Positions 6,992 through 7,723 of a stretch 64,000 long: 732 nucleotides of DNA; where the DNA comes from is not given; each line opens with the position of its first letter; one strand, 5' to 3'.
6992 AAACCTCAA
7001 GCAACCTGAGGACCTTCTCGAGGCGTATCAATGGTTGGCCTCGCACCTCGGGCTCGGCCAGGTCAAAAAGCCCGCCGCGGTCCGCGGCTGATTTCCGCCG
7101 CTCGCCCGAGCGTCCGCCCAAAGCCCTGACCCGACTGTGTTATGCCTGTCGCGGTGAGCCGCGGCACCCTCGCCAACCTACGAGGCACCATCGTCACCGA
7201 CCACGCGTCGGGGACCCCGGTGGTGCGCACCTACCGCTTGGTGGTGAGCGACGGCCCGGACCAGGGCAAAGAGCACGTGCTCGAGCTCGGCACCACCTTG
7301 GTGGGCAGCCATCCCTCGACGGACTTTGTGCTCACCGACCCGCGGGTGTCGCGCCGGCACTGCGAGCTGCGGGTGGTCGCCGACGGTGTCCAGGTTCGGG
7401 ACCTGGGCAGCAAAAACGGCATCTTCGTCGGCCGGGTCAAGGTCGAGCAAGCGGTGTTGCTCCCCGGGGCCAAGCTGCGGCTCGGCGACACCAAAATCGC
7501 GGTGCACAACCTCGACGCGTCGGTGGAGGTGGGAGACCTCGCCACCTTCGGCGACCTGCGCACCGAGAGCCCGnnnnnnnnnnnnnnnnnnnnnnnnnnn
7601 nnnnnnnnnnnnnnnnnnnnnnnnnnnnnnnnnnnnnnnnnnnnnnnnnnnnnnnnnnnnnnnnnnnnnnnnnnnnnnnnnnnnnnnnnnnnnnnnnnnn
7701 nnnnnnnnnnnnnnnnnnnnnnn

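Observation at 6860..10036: A sigma54 promoter drives a 40-aa ORF upstream of an FHA-domain enhancer-binding protein that sits beside a Ser/Thr kinase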

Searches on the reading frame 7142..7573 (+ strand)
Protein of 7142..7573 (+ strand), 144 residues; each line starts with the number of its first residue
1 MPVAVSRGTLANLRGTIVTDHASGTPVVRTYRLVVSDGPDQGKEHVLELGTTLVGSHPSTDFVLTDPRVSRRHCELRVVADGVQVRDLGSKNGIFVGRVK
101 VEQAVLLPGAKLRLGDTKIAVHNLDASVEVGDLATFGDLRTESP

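Call 18: find_related_loci(query=window:7142-7573:+, collection=metagenome_contigs, flank=4000)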
Query window:7142-7573:+ (144 aa) in metagenome_contigs; peptide patterns used: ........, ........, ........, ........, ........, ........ (x = any residue, [..] = any of these).
442 stretches matched a pattern; 76 encode a relative of the query (tblastn E <= 1e-3); 76 distinct loci.
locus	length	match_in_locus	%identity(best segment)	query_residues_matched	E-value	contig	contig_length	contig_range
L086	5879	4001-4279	40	37-128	2e-13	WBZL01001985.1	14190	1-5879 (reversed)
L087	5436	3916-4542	43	32-122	8e-12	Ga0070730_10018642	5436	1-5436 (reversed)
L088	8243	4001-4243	40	42-122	1e-11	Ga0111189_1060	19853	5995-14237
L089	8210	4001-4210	49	46-115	3e-11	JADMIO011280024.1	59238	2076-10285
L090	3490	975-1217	40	40-118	4e-11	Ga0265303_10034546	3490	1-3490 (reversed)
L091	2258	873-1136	35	30-122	9e-10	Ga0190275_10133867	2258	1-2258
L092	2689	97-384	34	53-144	9e-10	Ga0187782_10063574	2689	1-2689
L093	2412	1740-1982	33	37-117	1e-9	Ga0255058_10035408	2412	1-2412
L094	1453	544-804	36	40-126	2e-9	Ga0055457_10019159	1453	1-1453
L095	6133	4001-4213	42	47-117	2e-9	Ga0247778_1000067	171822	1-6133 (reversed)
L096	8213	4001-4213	42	47-117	4e-9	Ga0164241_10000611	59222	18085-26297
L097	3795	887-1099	42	47-117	5e-9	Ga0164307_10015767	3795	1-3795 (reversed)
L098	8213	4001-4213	42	47-117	7e-9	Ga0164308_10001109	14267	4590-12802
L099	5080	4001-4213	42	47-117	7e-9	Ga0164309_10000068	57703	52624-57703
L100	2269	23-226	34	52-119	2e-8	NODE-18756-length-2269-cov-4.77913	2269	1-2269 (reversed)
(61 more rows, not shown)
